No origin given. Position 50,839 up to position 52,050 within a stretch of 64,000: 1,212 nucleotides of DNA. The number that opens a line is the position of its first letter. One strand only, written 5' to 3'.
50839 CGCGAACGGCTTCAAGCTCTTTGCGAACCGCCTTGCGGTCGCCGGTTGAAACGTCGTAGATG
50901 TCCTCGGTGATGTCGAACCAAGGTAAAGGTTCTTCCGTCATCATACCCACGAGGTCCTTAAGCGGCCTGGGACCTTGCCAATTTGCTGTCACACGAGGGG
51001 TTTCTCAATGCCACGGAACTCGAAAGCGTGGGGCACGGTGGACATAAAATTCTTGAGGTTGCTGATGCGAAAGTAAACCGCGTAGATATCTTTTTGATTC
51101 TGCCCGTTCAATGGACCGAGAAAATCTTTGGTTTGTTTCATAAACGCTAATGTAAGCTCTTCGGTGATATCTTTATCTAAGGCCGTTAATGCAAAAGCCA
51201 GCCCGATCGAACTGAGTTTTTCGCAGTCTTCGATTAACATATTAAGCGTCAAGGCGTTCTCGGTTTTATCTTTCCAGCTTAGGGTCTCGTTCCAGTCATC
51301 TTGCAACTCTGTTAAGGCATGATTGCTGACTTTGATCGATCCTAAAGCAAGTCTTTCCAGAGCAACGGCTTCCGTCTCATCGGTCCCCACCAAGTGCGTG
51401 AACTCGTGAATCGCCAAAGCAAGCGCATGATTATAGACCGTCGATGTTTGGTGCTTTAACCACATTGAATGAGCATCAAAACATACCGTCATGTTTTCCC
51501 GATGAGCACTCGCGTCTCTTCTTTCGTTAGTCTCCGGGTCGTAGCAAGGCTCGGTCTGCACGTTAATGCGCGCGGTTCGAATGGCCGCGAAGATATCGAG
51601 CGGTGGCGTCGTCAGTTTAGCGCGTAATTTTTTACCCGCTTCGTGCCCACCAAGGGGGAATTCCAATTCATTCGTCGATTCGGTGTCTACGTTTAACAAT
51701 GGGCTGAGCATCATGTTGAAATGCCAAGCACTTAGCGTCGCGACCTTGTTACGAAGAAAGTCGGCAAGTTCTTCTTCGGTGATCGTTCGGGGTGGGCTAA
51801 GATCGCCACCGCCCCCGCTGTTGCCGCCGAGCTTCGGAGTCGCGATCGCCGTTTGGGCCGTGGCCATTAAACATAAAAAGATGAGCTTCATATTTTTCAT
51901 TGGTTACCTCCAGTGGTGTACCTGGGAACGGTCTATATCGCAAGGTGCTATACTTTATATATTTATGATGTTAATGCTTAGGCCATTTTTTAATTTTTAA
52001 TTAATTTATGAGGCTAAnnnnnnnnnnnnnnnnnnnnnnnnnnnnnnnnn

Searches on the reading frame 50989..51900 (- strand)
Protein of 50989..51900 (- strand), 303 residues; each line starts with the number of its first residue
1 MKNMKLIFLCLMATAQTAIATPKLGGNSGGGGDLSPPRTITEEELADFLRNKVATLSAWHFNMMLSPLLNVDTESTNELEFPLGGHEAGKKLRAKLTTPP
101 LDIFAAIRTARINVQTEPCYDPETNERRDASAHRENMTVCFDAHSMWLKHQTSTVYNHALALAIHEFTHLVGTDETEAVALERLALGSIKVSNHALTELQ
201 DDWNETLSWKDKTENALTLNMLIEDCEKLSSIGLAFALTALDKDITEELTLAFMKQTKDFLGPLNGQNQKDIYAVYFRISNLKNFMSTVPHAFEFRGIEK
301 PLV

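Call 3: search_protein_families(library=ncbifam, proteins=[window:50989-51900:-], max_evalue=0.01)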
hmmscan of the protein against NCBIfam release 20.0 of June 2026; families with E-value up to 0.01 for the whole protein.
window:50989-51900:- (303 aa): 0 families

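Call 4: search_protein_families(library=pfam, proteins=[window:50989-51900:-], max_evalue=0.01)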
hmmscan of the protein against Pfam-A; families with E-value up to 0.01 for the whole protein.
window:50989-51900:- (303 aa): 0 families

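Call 9: find_homologous_proteins(query=window:50989-51900:-)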
Query window:50989-51900:- (303 aa): 1 proteins with E <= 0.001 among 1967 candidates.
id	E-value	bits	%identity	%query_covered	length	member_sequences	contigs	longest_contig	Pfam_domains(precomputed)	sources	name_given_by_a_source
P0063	1.5e-200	683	100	100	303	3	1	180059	-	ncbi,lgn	-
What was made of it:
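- Tried and rejected: The word-indexed protein search made P2 look like an orphan (call 9).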

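Call 19: search_protein_representatives(protein=window:50989-51900:-)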
Query: 303 residues. Proteins with E-value up to 0.001 (for the whole library): 197; up to 1e-10: 12; up to 1e-30: 3. The best 150 are listed.
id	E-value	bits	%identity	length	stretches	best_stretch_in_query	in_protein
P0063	4.7e-201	682.5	100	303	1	1-303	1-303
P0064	1.2e-31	126.6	33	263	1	18-253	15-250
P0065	2.5e-31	125.6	31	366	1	5-255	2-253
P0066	2.9e-30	122.1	35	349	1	8-250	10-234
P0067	7.3e-29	117.5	28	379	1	5-292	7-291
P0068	1.2e-26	110.3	33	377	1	7-246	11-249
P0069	3.8e-23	98.7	28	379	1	6-292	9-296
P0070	5.3e-19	85.1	33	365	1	17-299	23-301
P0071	2.9e-12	63.1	33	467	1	25-247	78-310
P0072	5.6e-11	58.8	33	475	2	101-220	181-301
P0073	7.6e-11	58.4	29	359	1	5-186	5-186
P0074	8.2e-11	58.3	36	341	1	24-184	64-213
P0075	1.3e-10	57.7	29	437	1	26-188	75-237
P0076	1.9e-10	57.1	31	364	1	9-192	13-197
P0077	6.5e-10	55.3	31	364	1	4-195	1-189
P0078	1.2e-09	54.5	32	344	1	11-200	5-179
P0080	2.0e-09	53.7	32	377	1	6-188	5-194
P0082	4.7e-09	52.5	30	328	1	22-195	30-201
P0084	2.0e-08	50.5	29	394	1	5-194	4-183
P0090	3.2e-08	49.8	33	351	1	24-187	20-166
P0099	1.9e-07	47.2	38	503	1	95-199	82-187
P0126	3.0e-06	43.3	31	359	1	4-185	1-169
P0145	2.0e-05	40.6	33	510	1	101-188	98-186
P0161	3.9e-05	39.7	32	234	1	5-188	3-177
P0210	2.2e-04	37.2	33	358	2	116-186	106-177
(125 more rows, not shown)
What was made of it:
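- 50989..51900 (-): P2, first 303 codons: signal peptide, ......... (51802-51828), zincin-like core with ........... (HExxH at 51394-51408; E175 at metzincin-type spacing) and a helical C-terminal region. 197 relatives by exhaustive HMMER (call 19).
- Tried and rejected: The exhaustive search was needed (call 19).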

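Call 26: search_protein_families(library=pfam, proteins=[P0065, P0067, P0070, P0072, P0090, P0099, P0145, P0126, P0161, P0210], max_evalue=0.01)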
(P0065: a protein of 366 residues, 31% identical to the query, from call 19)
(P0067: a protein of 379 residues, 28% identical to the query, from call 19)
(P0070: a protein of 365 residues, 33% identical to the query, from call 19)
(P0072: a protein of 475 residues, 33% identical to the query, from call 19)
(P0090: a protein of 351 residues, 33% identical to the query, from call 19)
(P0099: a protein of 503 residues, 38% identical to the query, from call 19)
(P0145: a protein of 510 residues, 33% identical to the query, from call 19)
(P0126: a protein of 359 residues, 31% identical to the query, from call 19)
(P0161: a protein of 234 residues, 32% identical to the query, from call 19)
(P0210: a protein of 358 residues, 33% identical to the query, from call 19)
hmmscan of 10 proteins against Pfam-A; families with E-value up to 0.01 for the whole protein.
P0065 (366 aa): 0 families

P0067 (379 aa): 0 families

P0070 (365 aa): 0 families

P0072 (475 aa): 0 families

P0090 (351 aa): 0 families

P0099 (503 aa): 0 families

P0145 (510 aa): 0 families

P0126 (359 aa): 1 family
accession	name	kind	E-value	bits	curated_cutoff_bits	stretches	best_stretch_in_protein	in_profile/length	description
PF12725.13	DUF3810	-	0.003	17.4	28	1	125-162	172-210/311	Protein of unknown function (DUF3810)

P0161 (234 aa): 0 families

P0210 (358 aa): 0 families

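Call 41: find_related_loci(query=A3, collection=metagenome_contigs, flank=6000)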
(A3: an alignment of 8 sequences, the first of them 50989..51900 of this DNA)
Query A3 (303 aa) in metagenome_contigs; peptide patterns used: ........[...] (x = any residue, [..] = any of these).
600 stretches matched a pattern, but none encodes a relative of the query by tblastn (E <= 1e-3).
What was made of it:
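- Tried and rejected: The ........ pattern matched 600 metagenome stretches, none of them a relative (call 41).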

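Call 42: find_homologous_proteins(query=A2, max_evalue=0.00001)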
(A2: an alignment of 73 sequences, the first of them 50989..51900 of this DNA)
Query A2 (73 sequences) (303 aa, profile of the alignment): 7 proteins with E <= 0.00001 among 8000 candidates.
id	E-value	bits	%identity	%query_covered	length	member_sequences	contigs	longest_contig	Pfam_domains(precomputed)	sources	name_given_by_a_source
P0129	1.1e-83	300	27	32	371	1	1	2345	-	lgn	-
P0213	5.8e-80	288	25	33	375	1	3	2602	-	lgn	-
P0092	2.3e-74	269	25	54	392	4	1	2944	-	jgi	-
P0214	2.1e-71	259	28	48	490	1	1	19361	-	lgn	-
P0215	3.3e-70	255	30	32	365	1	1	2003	-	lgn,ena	-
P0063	5.4e-58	215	100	100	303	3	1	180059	-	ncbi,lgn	-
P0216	1.1e-49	188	28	41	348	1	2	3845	-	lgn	-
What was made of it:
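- Tried and rejected: With the family alignment it returned only 7 proteins, because the low-complexity Gly words saturated the candidate list (call 42).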

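Call 43: find_encoding_contigs(protein=P0214, flank=8000, max_places=4)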
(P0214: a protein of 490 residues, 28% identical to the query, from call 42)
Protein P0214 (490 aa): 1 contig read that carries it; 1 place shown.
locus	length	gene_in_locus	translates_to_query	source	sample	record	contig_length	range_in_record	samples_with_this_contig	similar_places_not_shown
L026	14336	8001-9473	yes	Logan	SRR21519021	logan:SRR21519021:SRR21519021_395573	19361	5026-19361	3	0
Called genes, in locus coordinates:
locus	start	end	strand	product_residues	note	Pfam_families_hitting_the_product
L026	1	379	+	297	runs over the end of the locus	-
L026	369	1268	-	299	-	PF00892:EamA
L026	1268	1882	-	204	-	PF02527:GidB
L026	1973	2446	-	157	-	PF00011:HSP20, PF17886:ArsA_HSP20 (weak)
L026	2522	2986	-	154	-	PF00581:Rhodanese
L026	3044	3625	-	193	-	-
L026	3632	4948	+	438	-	PF01266:DAO (faint), PF03486:HI0933_like (faint), PF07992:Pyr_redox_2, PF13450:NAD_binding_8 (faint), PF22366:NDH2_C (faint), PF00070:Pyr_redox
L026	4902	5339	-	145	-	-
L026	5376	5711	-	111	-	-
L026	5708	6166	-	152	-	-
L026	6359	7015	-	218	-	PF00484:Pro_CA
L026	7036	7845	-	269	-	PF14394:DUF4423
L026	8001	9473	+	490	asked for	-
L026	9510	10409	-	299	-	PF05569:Peptidase_M56 (faint), PF01435:Peptidase_M48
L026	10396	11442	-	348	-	PF03741:TerC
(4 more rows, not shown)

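Call 44: find_encoding_contigs(protein=P0065, flank=8000, max_places=4)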
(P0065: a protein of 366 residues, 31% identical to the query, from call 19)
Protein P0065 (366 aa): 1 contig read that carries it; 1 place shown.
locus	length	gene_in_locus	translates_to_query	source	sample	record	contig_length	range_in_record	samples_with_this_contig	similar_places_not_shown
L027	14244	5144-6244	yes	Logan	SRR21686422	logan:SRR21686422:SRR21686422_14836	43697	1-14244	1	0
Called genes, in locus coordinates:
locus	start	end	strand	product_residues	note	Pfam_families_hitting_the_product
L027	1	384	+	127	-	?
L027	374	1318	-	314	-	PF00089:Trypsin, PF13365:Trypsin_2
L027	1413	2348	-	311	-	-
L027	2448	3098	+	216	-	PF00072:Response_reg, PF00486:Trans_reg_C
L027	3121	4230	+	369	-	PF02518:HATPase_c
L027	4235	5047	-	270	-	PF14394:DUF4423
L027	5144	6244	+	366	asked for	-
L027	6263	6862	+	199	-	-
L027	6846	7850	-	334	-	-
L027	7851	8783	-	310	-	-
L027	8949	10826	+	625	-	PF05192:MutS_III (weak)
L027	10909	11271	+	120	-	PF01627:Hpt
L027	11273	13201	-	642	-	PF00128:Alpha-amylase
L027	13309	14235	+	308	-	-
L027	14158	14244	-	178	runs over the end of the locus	PF02870:Methyltransf_1N, PF01035:DNA_binding_1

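Call 45: find_encoding_contigs(protein=P0090, flank=5000, max_places=5)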
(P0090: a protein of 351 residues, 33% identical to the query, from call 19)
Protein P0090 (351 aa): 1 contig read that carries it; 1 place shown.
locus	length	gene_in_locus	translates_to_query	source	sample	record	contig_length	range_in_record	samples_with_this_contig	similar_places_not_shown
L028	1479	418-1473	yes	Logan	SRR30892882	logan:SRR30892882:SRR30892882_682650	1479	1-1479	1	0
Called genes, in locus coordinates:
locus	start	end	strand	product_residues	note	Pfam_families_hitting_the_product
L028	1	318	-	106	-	?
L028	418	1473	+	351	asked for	-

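Call 46: find_encoding_contigs(protein=P0126, flank=5000, max_places=5)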
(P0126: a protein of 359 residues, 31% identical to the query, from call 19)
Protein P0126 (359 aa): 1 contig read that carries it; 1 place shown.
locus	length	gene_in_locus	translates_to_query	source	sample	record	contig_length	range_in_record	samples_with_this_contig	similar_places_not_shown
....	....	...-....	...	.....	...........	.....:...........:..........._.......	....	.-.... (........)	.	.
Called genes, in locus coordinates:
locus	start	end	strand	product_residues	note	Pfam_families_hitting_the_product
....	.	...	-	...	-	?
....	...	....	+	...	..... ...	-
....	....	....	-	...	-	-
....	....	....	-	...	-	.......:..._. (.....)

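Call 47: find_encoding_contigs(protein=P0210, flank=5000, max_places=5)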
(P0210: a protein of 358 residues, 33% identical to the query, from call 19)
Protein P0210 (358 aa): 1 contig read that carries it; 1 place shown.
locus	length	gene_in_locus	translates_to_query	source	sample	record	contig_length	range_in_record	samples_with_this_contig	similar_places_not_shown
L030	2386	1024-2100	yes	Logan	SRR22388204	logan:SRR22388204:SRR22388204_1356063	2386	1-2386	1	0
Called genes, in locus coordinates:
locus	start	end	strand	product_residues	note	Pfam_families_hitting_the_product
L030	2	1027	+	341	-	?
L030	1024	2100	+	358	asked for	-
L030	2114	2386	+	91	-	?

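Call 54: predict_structure(alignment_id=A2)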
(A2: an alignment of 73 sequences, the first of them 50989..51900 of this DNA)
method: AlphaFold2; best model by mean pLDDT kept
length: 303 residues; sequences in the alignment: 73
mean_pLDDT: 82.5   pTM: 0.79
mean pLDDT of the five models: 82.5, 81.9, 81.8, 81.3, 80.7
residues with pLDDT >= 90: 128; 70-90: 105; 50-70: 49; < 50: 21
segments of 3 or more residues with pLDDT < 50: 20-23, 76-79, 295-303
pLDDT, mean of each block of 10 residues (from residue 1): 62 56 51 79 97 96 80 50 82 93 97 98 97 98 97 94 98 96 93 87 79 70 89 86 82 75 88 86 80 49 41
secondary structure, 60 per line:
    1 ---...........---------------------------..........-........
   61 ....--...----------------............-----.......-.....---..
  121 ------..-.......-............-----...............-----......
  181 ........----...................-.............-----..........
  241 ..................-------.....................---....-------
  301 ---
elements in order: H4-14 H42-51 H53-64 H86-97 H103-109 E111-115 E130-133 E138-142 H143-149 H155-169 H175-188 H193-211 H213-225 H231-258 H266-286 H290-293
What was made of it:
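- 50989..51900 (-): AlphaFold2 pLDDT 82.5 (call 54).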

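Call 58: fold_search(model_id=the predicted structure, library=pdb)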
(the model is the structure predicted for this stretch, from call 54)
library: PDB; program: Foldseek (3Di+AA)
matches with E <= 10: 40; with E <= 0.001: 0
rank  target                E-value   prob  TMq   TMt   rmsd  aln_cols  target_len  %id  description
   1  4qhf                  4.8e-01  0.57  0.18  0.42  11.3       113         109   14  Crystal structure of Methanocaldococcus jannaschii monomeric selecase (released 2014-07-16)
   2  4qhj_A                6.1e-01  0.44  0.20  0.46  13.5       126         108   13  Crystal structure of Methanocaldococcus jannaschii selecase mutant I100F+H107F (released 2014-07-16)
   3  4qhg                  6.4e-01  0.41  0.17  0.39   9.9       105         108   16  Crystal structure of Methanocaldococcus jannaschii dimeric selecase (released 2014-07-16)
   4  3zql_A                1.3e+00  0.04  0.11  0.13  22.8       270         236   12  DNA-bound form of TetR-like repressor SimR (released 2011-08-31)
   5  3oxf_A                1.4e+00  0.05  0.15  0.12  20.6       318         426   12  Human lysine methyltransferase Smyd3 in complex with AdoHcy (Form I) (released 2011-02-23)
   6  3oxf_B                2.6e+00  0.04  0.16  0.13  20.0       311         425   12  Human lysine methyltransferase Smyd3 in complex with AdoHcy (Form I) (released 2011-02-23)
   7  4iar                  2.8e+00  0.05  0.16  0.14  15.6       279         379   10  Crystal structure of the chimeric protein of 5-HT1B-BRIL in complex with ergotamine (PSI Community Target) (released 2013-03-13)
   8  7zl9                  3.4e+00  0.07  0.18  0.14  18.1       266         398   10  Crystal structure of human GPCR Niacin receptor (HCA2) (released 2023-04-12)
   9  1b85_A                4.2e+00  0.02  0.11  0.10  14.8       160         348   13  LIGNIN PEROXIDASE (released 1999-02-16)
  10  5ex3_A                4.6e+00  0.03  0.15  0.12  18.4       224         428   12  Crystal structure of human SMYD3 in complex with a VEGFR1 peptide (released 2016-03-09)
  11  5fnb_A                5.1e+00  0.03  0.14  0.13  13.9       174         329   13  CRYSTAL STRUCTURE OF FUNGAL VERSATILE PEROXIDASE FROM PLEUROTUS ERYNGII SEPTUPLE MUTANT E37K, H39R, V160A, T184M, Q202 (released 2016-07-13)
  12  9oq0_A                5.1e+00  0.02  0.14  0.14  22.8       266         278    9  Structure of the sweet receptor bound to sucralose in the compact state, transmembrane domain (released 2025-08-27)
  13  5ogk_B                5.1e+00  0.01  0.12  0.12  21.1       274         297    9  Crystal structure of a nucleotide sugar transporter with bound nucleotide sugar. (released 2017-11-22)
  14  4j3b                  5.4e+00  0.01  0.10  0.05  21.7       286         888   11  A naturally variable residue in the S1 subsite of M1-family aminopeptidases modulates catalytic properties and promotes  (released 2013-08-07)
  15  6os0_A                5.6e+00  0.07  0.21  0.17  15.7       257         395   12  Structure of synthetic nanobody-stabilized angiotensin II type 1 receptor bound to angiotensin II (released 2020-02-19)
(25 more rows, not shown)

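Call 59: search_solved_structures(query=A2, max_evalue=10)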
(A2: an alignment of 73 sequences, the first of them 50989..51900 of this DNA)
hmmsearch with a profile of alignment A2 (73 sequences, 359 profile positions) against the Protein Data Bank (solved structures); distinct sequences matched with E-value up to 10: 12.
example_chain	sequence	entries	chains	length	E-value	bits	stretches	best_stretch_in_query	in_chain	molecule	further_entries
8qae_A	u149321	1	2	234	0.0016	21.2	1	152-349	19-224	sc-apCC-6-SLLA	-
9mn2_A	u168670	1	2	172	0.0064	19.2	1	158-298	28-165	IgA FC receptor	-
8a3k_UNK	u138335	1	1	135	0.01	18.5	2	279-349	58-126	sc-apCC-4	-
6kos_A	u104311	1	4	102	0.37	13.4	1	178-250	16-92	SUWA (Super WA20)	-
8t0f_A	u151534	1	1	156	0.62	12.7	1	237-338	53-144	One cut domain family member 2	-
8t11_A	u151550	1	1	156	0.65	12.6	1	237-337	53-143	One cut domain family member 2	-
7uhb_K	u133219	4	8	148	1.4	11.5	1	147-233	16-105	Multivalent miniprotein inhibitor AHB2-2GS-SB175 | Pan-variant miniprotein TRI2-2 | TRI2-2 minibinder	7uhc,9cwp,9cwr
8gji_A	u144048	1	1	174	1.6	11.4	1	167-229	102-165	GCG binder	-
6wpx_A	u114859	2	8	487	3.8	10.1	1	1-29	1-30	BlEst2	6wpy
8xz9_A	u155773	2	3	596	7.1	9.2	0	157-271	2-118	Processed angiotensin-converting enzyme 2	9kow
8y32_A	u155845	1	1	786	8.4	9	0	157-271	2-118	Angiotensin-converting enzyme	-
9e0i_A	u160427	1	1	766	8.7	8.9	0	157-271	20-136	Angiotensin-converting enzyme 2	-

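Call 68: search_protein_families(library=ncbifam, proteins=[P0217, P0126, P0090, P0214], max_evalue=0.1)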
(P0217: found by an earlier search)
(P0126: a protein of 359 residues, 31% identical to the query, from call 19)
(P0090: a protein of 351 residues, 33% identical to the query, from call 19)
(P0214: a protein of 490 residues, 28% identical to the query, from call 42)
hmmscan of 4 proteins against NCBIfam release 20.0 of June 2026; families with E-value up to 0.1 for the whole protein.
P0217 (363 aa): 0 families

P0126 (359 aa): 0 families

P0090 (351 aa): 1 family
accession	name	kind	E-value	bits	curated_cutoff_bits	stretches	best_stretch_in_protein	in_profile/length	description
NF033823.0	archmetzin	subfamily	0.011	15.7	145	1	99-151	78-135/170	archaemetzincin family Zn-dependent metalloprotease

P0214 (490 aa): 0 families

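Call 69: search_protein_families(library=pfam, proteins=[P0217], max_evalue=0.1)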
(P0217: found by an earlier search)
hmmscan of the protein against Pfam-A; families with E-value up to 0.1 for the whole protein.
P0217 (363 aa): 1 family
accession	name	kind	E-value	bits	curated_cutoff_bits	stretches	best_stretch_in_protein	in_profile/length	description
PF00413.30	Peptidase_M10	-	0.076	13.3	24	0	135-175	84-124/159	Matrixin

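Call 73: search_protein_families(library=padloc, proteins=[P0217], max_evalue=0.01)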
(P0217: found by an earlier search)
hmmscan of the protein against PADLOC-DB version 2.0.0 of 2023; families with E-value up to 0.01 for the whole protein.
P0217 (363 aa): 0 families

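Call 82: find_encoding_contigs(protein=P0099, flank=4000, max_places=2)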
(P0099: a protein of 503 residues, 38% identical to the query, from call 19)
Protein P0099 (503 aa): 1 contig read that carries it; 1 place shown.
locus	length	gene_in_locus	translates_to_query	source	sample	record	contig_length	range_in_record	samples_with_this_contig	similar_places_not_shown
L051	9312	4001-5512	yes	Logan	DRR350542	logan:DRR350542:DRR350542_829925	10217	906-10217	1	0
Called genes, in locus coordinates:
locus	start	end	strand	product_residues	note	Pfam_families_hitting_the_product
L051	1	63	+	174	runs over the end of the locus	PF00929:RNase_T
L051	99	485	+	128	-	PF00383:dCMP_cyt_deam_1, PF14437:MafB19-deam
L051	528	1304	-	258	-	-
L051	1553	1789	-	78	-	-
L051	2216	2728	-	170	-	-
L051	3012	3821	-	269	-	PF14394:DUF4423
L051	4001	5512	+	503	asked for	-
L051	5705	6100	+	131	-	PF17775:YchJ_M-like, PF02810:SEC-C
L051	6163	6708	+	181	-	PF10604:Polyketide_cyc2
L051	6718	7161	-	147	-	-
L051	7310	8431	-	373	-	-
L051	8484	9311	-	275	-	?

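Call 83: find_encoding_contigs(protein=P0072, flank=4000, max_places=2)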
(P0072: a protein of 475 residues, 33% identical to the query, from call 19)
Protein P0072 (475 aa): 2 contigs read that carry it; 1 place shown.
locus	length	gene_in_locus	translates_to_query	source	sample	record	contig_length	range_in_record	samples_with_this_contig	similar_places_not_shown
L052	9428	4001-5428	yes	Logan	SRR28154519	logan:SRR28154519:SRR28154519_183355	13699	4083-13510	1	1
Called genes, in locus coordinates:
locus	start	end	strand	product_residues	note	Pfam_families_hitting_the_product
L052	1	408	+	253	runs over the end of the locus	-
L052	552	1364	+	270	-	PF13392:HNH_3 (weak), PF00570:HRDC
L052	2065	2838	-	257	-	-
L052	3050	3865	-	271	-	PF14394:DUF4423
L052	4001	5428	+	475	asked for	-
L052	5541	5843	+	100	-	-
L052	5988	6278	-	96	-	-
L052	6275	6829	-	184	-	PF14394:DUF4423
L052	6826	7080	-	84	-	-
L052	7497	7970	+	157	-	-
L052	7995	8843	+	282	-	PF00595:PDZ (faint), PF13180:PDZ_2 (weak), PF17820:PDZ_6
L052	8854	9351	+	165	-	PF13302:Acetyltransf_3, PF00583:Acetyltransf_1 (weak)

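Call 84: find_encoding_contigs(protein=P0084, flank=4000, max_places=2)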
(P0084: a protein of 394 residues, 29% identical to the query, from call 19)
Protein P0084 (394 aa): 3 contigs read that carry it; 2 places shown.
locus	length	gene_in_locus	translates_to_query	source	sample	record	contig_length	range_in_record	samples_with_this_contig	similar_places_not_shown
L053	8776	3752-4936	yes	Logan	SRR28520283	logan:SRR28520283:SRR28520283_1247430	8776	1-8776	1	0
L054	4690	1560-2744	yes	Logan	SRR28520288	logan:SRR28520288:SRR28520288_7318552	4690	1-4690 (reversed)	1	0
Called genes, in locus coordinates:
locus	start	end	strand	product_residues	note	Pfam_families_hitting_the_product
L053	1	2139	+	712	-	?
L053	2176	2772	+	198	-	PF01066:CDP-OH_P_transf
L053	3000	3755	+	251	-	PF01381:HTH_3, PF12844:HTH_19 (faint), PF14394:DUF4423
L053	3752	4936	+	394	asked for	-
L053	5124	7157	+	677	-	-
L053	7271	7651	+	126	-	PF00293:NUDIX, PF14815:NUDIX_4 (weak)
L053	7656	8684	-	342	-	PF04371:PAD_porph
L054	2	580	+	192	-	?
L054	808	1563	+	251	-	PF01381:HTH_3, PF12844:HTH_19 (faint), PF14394:DUF4423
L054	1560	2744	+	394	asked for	-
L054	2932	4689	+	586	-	?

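Call 85: find_encoding_contigs(protein=P0145, flank=4000, max_places=2)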
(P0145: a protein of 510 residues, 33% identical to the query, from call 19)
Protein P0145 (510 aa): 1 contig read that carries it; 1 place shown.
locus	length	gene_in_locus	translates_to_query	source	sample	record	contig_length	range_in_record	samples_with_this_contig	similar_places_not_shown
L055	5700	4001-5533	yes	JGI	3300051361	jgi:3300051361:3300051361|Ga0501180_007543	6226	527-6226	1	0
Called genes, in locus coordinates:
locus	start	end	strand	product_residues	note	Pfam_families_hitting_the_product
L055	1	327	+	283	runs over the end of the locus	?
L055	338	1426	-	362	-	PF01368:DHH, PF02272:DHHA1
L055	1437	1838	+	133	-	-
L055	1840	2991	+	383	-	-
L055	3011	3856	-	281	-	PF13560:HTH_31 (weak), PF14394:DUF4423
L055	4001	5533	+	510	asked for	-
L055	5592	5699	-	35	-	?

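Call 99: list_cluster_members(proteins=[P0064, P0068, P0069, P0070, P0073, P0076, P0077, P0078, P0080, P0082])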
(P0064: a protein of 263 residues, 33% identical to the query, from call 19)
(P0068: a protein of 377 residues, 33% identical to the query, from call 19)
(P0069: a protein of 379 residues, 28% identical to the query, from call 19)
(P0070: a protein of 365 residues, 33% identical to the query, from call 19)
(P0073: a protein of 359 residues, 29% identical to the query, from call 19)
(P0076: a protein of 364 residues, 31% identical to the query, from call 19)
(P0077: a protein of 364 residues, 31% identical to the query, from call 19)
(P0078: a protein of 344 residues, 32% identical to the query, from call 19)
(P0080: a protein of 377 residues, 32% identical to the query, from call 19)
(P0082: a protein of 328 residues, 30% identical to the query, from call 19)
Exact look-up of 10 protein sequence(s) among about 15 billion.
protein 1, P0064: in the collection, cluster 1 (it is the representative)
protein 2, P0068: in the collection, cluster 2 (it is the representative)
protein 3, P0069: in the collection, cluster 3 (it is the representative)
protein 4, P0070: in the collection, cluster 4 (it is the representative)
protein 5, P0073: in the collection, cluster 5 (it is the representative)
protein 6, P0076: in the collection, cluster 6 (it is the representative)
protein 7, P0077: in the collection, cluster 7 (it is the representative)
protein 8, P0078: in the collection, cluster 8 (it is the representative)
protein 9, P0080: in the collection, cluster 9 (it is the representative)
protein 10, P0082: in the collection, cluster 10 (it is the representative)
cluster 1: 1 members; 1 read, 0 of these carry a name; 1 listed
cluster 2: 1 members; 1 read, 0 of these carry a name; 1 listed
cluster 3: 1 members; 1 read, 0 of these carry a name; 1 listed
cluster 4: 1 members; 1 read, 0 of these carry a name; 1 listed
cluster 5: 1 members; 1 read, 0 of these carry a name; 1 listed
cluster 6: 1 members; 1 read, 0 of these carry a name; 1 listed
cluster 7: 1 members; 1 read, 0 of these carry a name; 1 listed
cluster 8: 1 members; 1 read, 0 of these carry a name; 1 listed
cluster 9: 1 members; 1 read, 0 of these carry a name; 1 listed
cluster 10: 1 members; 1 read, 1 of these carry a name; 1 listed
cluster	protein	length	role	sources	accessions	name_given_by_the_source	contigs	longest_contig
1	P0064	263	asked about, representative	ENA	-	-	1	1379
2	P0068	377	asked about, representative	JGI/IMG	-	-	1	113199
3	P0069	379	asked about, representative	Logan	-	-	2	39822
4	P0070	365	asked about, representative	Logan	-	-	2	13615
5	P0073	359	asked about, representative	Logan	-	-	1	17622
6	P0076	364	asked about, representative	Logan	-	-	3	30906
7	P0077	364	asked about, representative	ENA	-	-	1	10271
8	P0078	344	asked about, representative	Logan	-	-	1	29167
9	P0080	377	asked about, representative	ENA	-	-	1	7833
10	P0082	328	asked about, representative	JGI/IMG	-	hypothetical protein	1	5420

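Call 100: find_encoding_contigs(protein=P0068, flank=4000, max_places=2)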
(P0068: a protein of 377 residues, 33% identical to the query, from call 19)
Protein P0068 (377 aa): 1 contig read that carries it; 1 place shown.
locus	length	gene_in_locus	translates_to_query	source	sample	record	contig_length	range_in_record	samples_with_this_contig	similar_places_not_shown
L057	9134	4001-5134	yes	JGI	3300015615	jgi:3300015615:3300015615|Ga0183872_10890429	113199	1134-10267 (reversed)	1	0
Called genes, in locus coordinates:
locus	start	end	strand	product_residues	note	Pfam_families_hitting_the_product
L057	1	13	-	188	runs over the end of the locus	PF08207:EFP_N, PF01132:EFP, PF09285:Elong-fact-P_C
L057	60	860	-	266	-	PF12895:ANAPC3 (faint), PF13428:TPR_14 (faint), PF00515:TPR_1 (faint), PF07719:TPR_2 (faint), PF13414:TPR_11 (faint), PF13432:TPR_16 (faint), PF14559:TPR_19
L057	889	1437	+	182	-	PF02075:RuvC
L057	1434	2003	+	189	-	PF01330:RuvA_N, PF00633:HHH (faint), PF14520:HHH_5, PF07499:RuvA_C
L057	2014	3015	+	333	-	PF01078:Mg_chelatase (faint), PF05496:RuvB_N, PF00004:AAA, PF07728:AAA_5, PF17864:AAA_lid_4, PF05491:WHD_RuvB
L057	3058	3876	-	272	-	PF14394:DUF4423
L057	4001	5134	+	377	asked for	-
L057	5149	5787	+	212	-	-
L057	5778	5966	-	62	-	-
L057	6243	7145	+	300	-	PF03331:LpxC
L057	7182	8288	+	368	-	PF05222:AlaDh_PNT_N, PF07992:Pyr_redox_2, PF02826:2-Hacid_dh_C (faint), PF01262:AlaDh_PNT_C, PF00070:Pyr_redox (faint)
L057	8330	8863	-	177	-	-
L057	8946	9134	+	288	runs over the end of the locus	-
